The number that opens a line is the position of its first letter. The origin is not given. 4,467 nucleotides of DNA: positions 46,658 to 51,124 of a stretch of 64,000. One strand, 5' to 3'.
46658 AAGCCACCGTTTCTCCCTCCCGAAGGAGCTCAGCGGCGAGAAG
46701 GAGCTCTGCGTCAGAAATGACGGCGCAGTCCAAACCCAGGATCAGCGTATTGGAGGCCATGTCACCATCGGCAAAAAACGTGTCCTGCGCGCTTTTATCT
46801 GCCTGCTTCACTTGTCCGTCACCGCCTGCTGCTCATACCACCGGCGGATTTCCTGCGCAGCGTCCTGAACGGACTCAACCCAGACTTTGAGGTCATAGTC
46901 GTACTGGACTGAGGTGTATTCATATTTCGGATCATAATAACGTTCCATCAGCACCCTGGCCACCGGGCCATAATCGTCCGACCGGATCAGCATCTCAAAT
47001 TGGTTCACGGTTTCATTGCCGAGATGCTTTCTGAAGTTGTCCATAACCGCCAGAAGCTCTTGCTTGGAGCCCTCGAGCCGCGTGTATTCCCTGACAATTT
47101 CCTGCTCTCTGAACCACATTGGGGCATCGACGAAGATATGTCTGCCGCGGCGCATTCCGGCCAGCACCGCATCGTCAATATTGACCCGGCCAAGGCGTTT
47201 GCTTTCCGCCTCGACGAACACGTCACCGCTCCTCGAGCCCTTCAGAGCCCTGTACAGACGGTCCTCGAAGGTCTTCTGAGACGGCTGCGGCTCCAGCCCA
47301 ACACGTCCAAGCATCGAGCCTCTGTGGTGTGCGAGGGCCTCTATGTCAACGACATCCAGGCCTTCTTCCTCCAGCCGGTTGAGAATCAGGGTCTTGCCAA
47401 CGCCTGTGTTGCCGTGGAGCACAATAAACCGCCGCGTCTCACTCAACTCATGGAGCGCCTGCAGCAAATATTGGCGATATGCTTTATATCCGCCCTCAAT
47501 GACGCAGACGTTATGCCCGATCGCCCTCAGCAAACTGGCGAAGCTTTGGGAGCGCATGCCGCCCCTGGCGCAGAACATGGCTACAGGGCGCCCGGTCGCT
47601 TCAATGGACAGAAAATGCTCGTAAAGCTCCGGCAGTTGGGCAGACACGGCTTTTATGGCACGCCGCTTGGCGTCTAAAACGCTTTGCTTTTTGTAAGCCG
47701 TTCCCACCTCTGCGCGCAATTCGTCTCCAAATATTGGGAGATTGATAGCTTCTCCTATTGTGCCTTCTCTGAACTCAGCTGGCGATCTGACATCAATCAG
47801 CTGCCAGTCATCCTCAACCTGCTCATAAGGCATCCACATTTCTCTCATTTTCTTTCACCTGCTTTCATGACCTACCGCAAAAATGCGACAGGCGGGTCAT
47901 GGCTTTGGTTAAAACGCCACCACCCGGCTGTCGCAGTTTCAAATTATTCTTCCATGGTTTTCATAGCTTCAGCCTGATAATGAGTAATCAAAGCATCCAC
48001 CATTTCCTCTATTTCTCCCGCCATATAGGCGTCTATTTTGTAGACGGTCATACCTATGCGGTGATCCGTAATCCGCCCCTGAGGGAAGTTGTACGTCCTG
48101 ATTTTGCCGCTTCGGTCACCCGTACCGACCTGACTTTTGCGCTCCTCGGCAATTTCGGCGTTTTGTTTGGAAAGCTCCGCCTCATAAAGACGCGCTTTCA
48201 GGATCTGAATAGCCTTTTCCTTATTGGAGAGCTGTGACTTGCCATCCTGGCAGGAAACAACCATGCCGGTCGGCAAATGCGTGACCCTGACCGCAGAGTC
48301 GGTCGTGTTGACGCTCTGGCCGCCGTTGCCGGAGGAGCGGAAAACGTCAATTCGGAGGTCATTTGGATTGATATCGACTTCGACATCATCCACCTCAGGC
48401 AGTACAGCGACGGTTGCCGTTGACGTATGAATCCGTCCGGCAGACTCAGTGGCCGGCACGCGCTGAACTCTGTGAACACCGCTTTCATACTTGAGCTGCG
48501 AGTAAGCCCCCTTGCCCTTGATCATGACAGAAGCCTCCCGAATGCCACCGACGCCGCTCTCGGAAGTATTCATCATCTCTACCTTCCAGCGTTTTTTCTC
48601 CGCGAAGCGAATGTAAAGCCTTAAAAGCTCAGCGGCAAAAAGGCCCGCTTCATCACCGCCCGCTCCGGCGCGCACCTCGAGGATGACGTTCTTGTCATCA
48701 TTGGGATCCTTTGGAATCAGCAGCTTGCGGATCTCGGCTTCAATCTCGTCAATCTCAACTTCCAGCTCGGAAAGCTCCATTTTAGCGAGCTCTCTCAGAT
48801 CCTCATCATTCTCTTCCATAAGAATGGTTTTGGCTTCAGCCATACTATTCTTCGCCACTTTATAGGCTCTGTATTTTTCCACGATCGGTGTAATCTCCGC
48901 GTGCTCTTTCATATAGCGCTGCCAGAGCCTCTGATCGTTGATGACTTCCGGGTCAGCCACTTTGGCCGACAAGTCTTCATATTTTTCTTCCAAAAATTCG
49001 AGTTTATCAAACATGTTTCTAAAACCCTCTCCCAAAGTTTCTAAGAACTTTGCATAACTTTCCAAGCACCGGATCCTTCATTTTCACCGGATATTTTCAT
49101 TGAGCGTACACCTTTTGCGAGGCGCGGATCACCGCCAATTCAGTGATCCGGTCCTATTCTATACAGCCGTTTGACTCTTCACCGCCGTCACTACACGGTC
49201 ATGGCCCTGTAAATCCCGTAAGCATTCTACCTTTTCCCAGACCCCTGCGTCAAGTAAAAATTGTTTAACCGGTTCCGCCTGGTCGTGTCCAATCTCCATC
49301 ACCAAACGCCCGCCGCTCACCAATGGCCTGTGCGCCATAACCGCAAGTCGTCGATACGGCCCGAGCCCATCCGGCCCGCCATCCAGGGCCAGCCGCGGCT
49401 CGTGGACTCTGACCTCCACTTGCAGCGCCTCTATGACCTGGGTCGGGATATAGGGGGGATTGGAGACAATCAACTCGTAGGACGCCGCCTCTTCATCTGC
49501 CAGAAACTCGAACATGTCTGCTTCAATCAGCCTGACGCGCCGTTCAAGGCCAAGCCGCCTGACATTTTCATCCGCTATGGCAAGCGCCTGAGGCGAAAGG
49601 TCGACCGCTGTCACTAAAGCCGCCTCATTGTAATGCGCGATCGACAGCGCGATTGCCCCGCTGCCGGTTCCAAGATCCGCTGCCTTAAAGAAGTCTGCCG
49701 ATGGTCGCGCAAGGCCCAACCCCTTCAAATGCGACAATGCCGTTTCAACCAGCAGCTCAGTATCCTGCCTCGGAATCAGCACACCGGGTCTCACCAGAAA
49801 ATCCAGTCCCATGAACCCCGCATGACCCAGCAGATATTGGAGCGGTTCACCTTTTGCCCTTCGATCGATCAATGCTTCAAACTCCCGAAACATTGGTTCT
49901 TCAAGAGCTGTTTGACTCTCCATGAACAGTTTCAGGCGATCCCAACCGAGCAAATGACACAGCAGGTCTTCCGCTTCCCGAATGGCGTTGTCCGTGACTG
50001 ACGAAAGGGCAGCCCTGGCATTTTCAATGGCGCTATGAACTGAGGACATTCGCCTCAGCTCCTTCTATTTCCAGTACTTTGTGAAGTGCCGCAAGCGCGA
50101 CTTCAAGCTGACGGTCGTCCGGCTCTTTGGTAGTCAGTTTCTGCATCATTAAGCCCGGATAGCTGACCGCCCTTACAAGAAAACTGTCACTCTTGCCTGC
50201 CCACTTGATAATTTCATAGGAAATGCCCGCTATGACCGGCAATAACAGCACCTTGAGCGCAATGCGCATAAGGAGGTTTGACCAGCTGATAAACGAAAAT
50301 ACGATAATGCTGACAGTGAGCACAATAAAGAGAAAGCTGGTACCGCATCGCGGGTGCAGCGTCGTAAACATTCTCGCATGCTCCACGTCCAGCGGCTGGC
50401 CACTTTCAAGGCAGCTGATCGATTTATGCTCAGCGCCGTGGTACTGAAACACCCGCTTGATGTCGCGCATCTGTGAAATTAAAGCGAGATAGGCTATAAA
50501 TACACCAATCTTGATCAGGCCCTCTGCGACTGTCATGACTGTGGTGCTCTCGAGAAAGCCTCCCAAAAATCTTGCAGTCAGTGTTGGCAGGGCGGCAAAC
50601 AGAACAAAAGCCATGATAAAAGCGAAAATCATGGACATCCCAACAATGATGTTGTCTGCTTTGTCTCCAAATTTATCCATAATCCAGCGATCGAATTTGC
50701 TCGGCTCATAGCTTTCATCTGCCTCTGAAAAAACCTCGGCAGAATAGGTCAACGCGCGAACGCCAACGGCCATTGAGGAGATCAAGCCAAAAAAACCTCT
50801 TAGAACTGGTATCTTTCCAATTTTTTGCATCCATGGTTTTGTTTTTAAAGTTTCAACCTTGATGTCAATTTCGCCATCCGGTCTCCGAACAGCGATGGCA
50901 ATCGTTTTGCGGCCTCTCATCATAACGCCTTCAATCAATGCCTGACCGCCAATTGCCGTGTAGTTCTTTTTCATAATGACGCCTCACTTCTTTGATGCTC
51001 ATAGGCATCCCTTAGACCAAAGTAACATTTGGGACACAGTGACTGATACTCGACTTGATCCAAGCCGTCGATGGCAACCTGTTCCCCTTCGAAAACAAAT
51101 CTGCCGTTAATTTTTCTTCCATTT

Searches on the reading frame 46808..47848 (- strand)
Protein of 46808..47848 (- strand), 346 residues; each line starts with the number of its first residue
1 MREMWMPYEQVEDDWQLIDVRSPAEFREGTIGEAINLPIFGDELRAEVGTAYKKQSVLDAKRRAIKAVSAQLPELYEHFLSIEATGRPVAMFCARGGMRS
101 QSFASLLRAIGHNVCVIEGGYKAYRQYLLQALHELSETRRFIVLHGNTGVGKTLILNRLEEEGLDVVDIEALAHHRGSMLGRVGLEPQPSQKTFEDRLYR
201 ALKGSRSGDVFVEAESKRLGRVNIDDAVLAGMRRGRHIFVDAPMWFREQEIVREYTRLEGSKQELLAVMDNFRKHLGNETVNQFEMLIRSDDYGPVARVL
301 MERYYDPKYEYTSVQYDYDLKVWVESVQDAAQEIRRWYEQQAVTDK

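Call 74: search_protein_families(library=pfam, proteins=[window:46808-47848:-], max_evalue=0.00001)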
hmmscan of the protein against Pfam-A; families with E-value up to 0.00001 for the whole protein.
window:46808-47848:- (346 aa): 1 family
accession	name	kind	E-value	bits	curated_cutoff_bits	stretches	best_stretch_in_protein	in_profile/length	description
PF00581.25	Rhodanese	-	1e-13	52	22.2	1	13-125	12-100/102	Rhodanese-like domain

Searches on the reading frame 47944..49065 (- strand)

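Call 74: search_protein_families(library=pfam, proteins=[window:47944-49065:-], max_evalue=0.00001)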
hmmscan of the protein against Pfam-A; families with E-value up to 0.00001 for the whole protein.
window:47944-49065:- (373 aa): 2 families
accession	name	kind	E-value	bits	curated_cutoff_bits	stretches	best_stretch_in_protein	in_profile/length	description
PF03462.23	PCRF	-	1.6e-76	256.9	24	1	25-219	1-194/194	PCRF domain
PF00472.26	RF-1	-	1.4e-43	147.9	35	1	226-336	1-116/116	RF-1 domain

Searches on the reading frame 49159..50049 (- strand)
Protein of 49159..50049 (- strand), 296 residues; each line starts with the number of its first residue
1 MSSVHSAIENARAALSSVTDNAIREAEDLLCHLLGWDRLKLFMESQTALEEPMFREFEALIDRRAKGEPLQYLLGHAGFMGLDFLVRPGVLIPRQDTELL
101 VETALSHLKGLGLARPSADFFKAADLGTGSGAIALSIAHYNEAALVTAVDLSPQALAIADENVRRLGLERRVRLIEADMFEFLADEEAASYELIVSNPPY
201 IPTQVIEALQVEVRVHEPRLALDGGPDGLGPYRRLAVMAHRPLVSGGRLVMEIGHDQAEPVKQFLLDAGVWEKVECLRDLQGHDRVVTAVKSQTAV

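Call 74: search_protein_families(library=pfam, proteins=[window:49159-50049:-], max_evalue=0.00001)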
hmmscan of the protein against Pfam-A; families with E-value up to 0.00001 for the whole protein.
window:49159-50049:- (296 aa): 10 families
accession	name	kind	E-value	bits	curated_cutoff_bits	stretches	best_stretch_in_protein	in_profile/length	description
PF17827.6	PrmC_N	-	3.7e-20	72.7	23.4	1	7-75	2-71/71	PrmC N-terminal domain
PF05175.20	MTS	-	5.5e-13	49.4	23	1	122-202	34-110/170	Methyltransferase small domain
PF13649.12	Methyltransf_25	-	1.1e-10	42.5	27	1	124-207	2-83/97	Methyltransferase domain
PF13847.12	Methyltransf_31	-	1.1e-09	38.6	27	1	124-204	8-82/145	Methyltransferase domain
PF06325.19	PrmA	-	4.7e-07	30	22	1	122-197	164-233/296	Ribosomal protein L11 methyltransferase (PrmA)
PF08241.18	Methyltransf_11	-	1e-06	29.7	21.2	1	125-196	2-66/95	Methyltransferase domain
PF08242.18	Methyltransf_12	-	1.6e-06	29.2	30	1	125-197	2-72/98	Methyltransferase domain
PF02475.24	TRM5-TYW2_MTfase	-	2.7e-06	27.9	28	1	125-198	42-112/164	TRM5/TYW2 methyltransferase domain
PF03602.21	Cons_hypoth95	-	3.1e-06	27.4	24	1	124-209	46-132/182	Conserved hypothetical protein 95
PF01170.24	UPF0020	-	4.8e-06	26.8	22.3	1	139-200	72-131/197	RMKL-like, methyltransferase domain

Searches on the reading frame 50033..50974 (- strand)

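Call 74: search_protein_families(library=pfam, proteins=[window:50033-50974:-], max_evalue=0.00001)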
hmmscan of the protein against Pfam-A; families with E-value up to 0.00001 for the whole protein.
window:50033-50974:- (313 aa): 1 family
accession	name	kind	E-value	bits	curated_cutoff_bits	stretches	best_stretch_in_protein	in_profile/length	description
PF07136.16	DUF1385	-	1.1e-90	303.4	22.1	1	55-302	1-226/227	Protein of unknown function (DUF1385)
